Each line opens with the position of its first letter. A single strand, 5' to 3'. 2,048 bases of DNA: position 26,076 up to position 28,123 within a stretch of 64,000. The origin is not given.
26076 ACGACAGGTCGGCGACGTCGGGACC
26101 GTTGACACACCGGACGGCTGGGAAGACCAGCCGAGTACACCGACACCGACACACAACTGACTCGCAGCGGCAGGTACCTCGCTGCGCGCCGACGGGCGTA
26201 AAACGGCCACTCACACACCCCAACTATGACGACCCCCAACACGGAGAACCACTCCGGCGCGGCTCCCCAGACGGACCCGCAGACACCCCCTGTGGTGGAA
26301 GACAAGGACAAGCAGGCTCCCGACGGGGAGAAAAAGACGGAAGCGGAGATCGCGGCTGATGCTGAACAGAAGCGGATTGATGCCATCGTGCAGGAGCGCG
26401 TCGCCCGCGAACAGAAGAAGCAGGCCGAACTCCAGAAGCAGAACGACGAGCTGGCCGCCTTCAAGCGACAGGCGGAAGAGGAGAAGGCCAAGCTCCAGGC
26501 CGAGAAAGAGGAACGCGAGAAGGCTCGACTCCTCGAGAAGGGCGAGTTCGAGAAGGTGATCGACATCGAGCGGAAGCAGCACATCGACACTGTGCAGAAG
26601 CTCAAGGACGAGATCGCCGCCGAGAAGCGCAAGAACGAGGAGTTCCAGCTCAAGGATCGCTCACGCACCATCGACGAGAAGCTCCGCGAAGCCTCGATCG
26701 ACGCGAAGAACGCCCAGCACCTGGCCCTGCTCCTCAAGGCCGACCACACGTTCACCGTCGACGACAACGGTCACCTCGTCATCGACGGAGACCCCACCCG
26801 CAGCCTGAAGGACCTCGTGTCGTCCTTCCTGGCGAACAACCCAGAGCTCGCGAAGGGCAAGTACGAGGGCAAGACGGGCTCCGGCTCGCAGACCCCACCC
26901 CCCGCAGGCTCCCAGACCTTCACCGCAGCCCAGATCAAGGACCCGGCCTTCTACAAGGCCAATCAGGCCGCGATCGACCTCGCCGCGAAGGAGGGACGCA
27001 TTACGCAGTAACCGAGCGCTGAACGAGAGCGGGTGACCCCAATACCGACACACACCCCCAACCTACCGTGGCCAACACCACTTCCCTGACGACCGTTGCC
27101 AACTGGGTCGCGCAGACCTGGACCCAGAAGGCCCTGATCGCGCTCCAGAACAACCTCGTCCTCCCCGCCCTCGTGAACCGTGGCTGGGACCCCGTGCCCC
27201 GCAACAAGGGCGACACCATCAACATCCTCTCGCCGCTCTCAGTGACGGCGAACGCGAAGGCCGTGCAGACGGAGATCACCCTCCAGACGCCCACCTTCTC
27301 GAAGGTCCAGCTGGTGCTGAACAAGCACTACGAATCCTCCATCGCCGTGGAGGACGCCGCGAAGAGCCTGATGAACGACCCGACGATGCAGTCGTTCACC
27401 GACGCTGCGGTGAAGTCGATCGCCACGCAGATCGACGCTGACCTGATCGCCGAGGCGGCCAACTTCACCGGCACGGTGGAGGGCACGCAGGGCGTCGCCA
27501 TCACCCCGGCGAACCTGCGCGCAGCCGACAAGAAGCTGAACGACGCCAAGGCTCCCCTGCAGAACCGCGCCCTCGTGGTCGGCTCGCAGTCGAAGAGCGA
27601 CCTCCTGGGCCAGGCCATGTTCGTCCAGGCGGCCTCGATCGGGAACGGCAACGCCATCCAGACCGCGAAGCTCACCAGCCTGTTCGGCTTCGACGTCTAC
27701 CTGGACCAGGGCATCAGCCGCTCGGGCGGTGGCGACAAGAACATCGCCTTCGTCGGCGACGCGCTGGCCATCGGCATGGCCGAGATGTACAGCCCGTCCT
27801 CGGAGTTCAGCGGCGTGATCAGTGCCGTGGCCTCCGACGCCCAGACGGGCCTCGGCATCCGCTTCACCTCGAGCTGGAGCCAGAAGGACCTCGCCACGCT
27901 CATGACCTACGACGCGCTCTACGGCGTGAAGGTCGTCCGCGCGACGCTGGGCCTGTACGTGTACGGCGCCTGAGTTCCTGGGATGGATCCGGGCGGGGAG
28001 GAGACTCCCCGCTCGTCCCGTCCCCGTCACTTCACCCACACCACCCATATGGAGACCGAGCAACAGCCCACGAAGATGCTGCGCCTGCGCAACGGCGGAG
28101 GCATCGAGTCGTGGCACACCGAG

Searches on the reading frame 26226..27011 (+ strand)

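Call 11: search_protein_families(library=phrogs, proteins=[window:26226-27011:+], max_evalue=0.001)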
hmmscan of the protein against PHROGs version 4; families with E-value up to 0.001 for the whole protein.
window:26226-27011:+ (261 aa): 1 family
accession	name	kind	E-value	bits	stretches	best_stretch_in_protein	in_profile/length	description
phrog_206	-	head and packaging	4.1e-14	54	1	27-238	10-238/263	head scaffolding protein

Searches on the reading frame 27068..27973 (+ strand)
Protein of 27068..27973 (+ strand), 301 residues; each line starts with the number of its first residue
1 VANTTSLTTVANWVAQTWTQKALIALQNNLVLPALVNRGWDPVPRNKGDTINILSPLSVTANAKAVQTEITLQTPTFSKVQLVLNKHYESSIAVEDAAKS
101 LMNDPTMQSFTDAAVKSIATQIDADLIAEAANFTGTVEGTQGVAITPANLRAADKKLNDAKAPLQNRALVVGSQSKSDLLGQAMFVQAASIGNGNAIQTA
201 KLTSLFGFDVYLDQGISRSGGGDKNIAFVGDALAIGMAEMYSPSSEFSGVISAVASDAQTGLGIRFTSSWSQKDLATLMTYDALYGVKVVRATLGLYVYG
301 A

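Call 11: search_protein_families(library=phrogs, proteins=[window:27068-27973:+], max_evalue=0.001)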
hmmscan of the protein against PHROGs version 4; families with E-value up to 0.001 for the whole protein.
window:27068-27973:+ (301 aa): 3 families
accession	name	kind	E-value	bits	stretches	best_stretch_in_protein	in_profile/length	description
phrog_283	-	head and packaging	5e-32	112.7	2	9-220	4-221/385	major head protein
phrog_267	-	head and packaging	6.5e-18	66.1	1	9-241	32-287/410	major head protein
phrog_544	-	head and packaging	2e-05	25.1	1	47-212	45-212/282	major head protein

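Call 108: search_solved_structures(query=window:27068-27973:+, max_evalue=1)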
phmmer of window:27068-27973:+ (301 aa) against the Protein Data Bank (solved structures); distinct sequences matched with E-value up to 1: 3.
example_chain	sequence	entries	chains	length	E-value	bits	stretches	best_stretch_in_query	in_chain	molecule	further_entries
9jwb_A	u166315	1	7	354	1.3e-08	37.8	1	10-266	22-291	Major capsid protein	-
4npf_Y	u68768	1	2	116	0.3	13.7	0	142-166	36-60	Immunoglobulin G-binding protein A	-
7fdj_A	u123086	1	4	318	0.99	12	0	147-172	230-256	Capsid protein,Immunoglobulin G-binding protein A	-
